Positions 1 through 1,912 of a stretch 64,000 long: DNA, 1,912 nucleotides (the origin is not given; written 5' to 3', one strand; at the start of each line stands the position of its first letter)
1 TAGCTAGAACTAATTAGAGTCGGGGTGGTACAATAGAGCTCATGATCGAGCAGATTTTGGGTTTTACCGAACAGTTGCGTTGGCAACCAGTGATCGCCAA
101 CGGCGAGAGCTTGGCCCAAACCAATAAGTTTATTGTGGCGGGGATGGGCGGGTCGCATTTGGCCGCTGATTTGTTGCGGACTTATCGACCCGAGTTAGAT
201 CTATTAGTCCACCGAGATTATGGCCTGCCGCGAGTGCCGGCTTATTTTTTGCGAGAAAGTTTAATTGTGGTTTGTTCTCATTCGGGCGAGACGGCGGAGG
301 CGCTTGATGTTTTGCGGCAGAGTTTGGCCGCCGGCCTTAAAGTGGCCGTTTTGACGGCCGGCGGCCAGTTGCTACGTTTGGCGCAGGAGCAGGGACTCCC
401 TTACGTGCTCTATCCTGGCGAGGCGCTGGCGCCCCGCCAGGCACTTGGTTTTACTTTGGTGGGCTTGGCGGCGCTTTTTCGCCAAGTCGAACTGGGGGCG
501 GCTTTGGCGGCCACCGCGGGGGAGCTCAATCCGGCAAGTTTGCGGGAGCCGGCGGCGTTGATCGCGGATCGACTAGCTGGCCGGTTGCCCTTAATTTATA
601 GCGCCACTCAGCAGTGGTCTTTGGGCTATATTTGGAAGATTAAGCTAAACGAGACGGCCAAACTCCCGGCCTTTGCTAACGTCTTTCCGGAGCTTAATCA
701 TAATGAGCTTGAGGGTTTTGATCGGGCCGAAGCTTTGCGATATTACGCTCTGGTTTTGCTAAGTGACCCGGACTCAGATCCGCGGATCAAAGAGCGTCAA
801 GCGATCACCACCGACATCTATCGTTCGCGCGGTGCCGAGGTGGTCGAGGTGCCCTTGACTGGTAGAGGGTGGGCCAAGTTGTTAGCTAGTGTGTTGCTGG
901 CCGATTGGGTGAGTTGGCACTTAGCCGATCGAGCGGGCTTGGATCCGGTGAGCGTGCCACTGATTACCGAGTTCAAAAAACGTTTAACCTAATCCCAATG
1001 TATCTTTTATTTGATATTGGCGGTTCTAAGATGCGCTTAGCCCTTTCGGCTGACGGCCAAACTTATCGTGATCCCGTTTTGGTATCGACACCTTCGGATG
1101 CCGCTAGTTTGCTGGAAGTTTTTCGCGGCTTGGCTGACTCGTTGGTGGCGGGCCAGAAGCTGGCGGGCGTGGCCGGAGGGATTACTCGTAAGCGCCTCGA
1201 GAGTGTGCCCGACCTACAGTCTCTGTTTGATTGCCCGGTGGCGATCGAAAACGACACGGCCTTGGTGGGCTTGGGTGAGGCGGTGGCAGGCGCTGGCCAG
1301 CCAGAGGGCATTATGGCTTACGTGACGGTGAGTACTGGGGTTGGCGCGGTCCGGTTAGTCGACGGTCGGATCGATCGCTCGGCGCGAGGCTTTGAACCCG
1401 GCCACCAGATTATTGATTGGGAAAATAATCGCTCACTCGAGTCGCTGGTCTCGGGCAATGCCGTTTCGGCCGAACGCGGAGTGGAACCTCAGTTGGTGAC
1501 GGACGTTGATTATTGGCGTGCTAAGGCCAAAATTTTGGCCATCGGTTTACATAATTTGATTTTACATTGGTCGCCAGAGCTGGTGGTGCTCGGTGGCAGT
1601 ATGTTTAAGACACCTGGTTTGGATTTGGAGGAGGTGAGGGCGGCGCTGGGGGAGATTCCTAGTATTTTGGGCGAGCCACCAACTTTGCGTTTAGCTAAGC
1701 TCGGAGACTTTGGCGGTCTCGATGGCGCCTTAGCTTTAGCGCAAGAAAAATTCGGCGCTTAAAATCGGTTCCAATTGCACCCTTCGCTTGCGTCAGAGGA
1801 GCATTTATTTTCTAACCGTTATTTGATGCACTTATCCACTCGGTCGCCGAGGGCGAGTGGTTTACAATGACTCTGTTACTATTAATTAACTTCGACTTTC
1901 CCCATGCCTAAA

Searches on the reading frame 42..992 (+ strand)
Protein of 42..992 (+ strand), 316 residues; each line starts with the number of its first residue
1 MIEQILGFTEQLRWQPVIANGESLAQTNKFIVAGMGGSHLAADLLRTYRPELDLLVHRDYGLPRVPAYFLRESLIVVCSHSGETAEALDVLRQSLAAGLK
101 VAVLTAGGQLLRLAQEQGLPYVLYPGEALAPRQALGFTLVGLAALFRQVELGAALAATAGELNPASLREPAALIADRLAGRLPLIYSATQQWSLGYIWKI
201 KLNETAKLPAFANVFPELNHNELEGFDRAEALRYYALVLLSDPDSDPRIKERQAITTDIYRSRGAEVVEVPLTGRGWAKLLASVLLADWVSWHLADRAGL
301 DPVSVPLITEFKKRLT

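Call 41: search_protein_families(library=pfam, proteins=[window:42-992:+], max_evalue=0.001)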
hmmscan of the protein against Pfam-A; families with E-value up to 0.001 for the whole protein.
window:42-992:+ (316 aa): 1 family
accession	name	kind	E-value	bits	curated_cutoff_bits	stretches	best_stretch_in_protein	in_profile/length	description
PF10432.14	bact-PGI_C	-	1.3e-39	135.9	24.5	1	169-315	3-151/151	Bacterial phospho-glucose isomerase C-terminal SIS domain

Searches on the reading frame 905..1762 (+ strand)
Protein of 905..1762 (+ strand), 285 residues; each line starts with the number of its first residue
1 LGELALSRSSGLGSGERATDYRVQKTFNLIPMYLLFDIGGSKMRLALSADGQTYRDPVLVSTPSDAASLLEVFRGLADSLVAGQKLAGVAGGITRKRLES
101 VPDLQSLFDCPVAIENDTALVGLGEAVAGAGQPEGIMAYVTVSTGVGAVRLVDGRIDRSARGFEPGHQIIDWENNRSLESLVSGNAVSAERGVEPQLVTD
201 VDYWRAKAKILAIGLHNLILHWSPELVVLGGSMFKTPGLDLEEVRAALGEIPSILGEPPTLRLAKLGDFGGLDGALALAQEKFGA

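Call 41: search_protein_families(library=pfam, proteins=[window:905-1762:+], max_evalue=0.001)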
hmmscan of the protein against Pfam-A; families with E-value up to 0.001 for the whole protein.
window:905-1762:+ (285 aa): 1 family
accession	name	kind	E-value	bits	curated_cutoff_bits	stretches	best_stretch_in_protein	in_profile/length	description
PF00480.26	ROK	-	2.6e-18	67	22.9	1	101-281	89-293/294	ROK family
